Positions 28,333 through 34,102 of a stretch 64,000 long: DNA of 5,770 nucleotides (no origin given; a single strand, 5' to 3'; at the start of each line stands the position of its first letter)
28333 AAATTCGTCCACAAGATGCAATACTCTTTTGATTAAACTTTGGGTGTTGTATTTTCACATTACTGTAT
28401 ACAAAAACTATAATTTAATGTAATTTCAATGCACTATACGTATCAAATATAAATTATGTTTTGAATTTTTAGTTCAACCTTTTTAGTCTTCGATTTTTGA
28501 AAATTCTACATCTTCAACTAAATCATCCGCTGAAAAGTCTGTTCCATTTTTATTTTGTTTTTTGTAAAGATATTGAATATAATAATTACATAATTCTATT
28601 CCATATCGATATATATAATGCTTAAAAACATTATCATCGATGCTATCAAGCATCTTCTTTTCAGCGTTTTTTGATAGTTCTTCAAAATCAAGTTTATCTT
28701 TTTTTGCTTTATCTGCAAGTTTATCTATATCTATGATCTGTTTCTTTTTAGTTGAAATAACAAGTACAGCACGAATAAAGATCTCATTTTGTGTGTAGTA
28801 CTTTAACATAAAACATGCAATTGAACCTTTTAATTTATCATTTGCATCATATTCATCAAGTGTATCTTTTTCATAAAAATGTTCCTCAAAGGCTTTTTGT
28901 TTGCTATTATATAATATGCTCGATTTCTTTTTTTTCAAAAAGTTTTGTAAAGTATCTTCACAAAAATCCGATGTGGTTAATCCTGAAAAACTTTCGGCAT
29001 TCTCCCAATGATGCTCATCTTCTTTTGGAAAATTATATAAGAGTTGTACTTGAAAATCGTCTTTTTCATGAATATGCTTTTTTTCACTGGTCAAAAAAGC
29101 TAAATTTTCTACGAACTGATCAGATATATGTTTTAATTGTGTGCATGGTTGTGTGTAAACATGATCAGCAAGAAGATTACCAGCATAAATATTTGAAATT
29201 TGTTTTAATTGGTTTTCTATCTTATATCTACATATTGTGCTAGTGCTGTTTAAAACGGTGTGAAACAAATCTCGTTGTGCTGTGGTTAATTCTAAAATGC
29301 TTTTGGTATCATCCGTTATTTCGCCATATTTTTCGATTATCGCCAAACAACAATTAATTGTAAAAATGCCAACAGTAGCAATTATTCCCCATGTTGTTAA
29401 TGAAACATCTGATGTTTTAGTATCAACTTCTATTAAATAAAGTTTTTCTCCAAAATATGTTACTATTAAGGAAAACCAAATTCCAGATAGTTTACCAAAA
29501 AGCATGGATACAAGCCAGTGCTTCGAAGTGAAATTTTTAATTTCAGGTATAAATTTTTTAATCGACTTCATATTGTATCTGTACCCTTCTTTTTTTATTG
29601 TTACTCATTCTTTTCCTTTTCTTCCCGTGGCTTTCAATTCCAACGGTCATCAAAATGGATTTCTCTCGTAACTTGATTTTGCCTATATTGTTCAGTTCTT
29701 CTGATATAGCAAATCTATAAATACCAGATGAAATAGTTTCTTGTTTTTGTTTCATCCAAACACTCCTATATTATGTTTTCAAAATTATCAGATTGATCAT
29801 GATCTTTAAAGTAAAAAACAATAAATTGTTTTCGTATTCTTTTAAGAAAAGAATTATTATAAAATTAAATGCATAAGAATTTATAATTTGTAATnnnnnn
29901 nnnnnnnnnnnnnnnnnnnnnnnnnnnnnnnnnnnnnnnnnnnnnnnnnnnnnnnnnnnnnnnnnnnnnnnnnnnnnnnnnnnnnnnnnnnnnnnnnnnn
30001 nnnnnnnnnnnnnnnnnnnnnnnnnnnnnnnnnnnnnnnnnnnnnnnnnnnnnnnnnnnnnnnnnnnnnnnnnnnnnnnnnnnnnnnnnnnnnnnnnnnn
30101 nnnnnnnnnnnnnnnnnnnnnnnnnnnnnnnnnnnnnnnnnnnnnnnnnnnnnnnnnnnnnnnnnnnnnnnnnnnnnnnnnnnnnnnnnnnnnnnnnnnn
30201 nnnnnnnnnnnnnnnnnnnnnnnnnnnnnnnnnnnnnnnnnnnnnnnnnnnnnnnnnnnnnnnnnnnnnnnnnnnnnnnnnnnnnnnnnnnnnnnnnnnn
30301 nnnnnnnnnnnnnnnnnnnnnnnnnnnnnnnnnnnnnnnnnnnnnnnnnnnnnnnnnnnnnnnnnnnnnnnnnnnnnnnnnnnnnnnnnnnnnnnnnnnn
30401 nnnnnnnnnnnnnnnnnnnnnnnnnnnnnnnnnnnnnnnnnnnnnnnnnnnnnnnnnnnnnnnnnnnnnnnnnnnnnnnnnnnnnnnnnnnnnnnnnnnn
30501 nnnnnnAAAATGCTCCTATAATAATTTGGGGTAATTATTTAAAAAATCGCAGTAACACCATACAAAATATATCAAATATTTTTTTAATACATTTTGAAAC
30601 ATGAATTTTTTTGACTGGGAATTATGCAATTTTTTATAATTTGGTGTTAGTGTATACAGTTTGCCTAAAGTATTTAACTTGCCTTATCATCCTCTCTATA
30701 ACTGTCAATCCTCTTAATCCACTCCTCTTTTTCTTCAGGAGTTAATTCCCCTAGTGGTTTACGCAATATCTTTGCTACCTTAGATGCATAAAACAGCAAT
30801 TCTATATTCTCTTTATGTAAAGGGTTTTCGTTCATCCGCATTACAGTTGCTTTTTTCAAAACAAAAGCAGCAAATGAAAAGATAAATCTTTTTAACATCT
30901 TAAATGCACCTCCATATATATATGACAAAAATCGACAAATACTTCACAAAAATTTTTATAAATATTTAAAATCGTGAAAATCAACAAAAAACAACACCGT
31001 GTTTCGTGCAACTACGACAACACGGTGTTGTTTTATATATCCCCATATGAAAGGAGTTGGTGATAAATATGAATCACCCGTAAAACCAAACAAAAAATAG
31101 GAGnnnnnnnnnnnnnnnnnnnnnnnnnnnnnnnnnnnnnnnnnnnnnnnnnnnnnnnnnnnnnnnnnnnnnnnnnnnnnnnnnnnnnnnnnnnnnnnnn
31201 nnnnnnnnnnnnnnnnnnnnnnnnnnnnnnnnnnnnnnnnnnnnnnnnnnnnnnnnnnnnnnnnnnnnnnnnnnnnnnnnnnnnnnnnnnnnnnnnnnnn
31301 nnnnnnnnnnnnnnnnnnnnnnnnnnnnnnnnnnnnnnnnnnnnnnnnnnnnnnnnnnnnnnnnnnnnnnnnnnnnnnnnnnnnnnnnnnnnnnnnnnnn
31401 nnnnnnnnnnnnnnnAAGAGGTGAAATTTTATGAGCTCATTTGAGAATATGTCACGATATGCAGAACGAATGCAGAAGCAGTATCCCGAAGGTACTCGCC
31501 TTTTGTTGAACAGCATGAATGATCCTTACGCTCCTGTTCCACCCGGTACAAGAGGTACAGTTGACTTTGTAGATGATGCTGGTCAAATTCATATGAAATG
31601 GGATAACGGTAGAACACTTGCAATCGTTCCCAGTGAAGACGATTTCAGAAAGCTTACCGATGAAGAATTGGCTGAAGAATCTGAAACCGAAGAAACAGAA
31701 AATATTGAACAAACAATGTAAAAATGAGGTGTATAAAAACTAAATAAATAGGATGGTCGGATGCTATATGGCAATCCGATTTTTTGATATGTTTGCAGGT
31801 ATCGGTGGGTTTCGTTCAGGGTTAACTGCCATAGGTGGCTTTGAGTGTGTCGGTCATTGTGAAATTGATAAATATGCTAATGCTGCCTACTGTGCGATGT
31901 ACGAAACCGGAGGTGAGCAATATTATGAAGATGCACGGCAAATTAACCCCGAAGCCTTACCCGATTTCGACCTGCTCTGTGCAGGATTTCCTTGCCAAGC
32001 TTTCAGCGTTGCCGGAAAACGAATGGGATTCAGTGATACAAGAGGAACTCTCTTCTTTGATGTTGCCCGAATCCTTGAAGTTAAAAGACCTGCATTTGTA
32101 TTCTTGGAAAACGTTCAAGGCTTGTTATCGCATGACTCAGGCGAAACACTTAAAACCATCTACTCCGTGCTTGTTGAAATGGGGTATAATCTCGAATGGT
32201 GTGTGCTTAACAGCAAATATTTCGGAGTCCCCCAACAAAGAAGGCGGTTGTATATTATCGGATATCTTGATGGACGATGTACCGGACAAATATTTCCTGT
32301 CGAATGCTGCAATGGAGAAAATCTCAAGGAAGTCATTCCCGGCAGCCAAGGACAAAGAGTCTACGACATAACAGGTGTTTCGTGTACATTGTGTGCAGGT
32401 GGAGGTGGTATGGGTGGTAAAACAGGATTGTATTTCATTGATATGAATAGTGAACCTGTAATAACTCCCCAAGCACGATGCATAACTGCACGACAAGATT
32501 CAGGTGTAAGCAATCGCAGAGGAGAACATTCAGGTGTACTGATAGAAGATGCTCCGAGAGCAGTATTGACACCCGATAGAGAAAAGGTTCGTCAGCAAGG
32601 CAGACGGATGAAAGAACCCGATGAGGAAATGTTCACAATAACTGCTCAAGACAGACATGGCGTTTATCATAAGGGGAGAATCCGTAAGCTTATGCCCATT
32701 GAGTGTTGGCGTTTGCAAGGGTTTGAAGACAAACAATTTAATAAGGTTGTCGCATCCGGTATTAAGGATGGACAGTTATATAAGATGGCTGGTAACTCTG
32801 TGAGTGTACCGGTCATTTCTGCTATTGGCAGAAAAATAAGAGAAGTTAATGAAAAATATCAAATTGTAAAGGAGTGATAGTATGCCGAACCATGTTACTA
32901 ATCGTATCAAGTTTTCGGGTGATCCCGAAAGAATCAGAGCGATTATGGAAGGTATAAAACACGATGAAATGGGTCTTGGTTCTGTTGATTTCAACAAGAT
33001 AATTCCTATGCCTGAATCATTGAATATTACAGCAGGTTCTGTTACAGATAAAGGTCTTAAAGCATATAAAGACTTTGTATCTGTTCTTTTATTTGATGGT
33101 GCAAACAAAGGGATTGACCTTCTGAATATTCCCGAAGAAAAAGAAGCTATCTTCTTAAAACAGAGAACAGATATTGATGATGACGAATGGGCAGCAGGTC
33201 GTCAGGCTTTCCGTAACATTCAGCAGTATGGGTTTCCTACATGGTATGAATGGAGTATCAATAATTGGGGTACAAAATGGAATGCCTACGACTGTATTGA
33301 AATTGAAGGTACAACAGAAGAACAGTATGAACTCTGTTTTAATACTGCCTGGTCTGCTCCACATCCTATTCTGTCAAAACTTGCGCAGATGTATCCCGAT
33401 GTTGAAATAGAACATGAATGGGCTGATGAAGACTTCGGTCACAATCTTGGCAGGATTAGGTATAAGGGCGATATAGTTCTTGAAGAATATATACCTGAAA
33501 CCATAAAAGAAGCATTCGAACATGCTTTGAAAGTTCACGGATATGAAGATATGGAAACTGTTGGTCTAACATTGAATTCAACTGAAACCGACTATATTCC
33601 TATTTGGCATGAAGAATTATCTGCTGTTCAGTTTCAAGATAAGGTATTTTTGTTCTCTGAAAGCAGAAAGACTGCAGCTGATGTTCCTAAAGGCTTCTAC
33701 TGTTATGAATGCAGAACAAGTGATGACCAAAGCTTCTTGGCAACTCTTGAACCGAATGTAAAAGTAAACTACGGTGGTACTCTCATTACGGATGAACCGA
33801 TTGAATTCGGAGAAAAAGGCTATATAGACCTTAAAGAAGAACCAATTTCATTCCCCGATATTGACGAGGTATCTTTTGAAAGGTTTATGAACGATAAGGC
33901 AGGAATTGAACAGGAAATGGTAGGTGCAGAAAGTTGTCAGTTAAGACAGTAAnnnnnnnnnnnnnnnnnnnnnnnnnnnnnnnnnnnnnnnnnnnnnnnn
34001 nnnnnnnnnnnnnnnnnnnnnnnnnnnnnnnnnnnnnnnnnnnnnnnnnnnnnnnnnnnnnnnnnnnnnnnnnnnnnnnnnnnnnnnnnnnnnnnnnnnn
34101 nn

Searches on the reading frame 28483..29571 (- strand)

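Call 6: search_protein_families(library=pfam, proteins=[window:28483-29571:-], max_evalue=0.01)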
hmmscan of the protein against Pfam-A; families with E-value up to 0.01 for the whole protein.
window:28483-29571:- (362 aa): 1 family
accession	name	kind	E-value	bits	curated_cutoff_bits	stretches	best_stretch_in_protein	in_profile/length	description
PF11733.13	NP1-WLL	-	0.0071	16.6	20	0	286-357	129-201/213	Non-capsid protein NP1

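Call 59: search_protein_families(library=padloc, proteins=[window:28483-29571:-], max_evalue=0.01)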
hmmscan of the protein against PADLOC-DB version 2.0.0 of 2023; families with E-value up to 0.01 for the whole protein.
window:28483-29571:- (362 aa): 0 families

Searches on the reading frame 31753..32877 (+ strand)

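Call 6: search_protein_families(library=pfam, proteins=[window:31753-32877:+], max_evalue=0.01)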
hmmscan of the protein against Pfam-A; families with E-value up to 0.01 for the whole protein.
window:31753-32877:+ (374 aa): 1 family
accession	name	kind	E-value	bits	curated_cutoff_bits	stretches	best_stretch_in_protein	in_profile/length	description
PF00145.23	DNA_methylase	-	2.8e-80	270.6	22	2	8-174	1-164/324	C-5 cytosine-specific DNA methylase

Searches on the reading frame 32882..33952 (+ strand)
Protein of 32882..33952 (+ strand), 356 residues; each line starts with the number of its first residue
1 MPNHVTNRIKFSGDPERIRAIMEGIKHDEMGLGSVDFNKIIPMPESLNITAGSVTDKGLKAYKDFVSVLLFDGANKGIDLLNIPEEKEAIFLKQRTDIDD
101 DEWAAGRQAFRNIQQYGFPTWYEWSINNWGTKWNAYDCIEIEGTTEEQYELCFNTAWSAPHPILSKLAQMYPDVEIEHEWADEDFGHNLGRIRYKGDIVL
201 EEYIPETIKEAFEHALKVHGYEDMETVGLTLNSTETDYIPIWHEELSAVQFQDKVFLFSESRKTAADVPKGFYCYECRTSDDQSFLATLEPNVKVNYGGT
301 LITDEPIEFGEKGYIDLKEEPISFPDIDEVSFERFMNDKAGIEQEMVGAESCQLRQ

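Call 6: search_protein_families(library=pfam, proteins=[window:32882-33952:+], max_evalue=0.01)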
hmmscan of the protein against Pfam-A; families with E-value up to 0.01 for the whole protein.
window:32882-33952:+ (356 aa): 2 families
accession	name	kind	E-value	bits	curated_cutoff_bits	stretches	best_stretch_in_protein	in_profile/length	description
PF18843.6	LPD28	-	5.3e-21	74.5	27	1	244-336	3-96/97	Large polyvalent protein associated domain 28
PF18406.6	DUF1281_C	-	1.2e-19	70.4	22.8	1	132-219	1-85/88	Ferredoxin-like domain in Api92-like protein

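Call 59: search_protein_families(library=padloc, proteins=[window:32882-33952:+], max_evalue=0.01)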
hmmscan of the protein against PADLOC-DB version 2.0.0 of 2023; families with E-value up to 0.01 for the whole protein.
window:32882-33952:+ (356 aa): 0 families
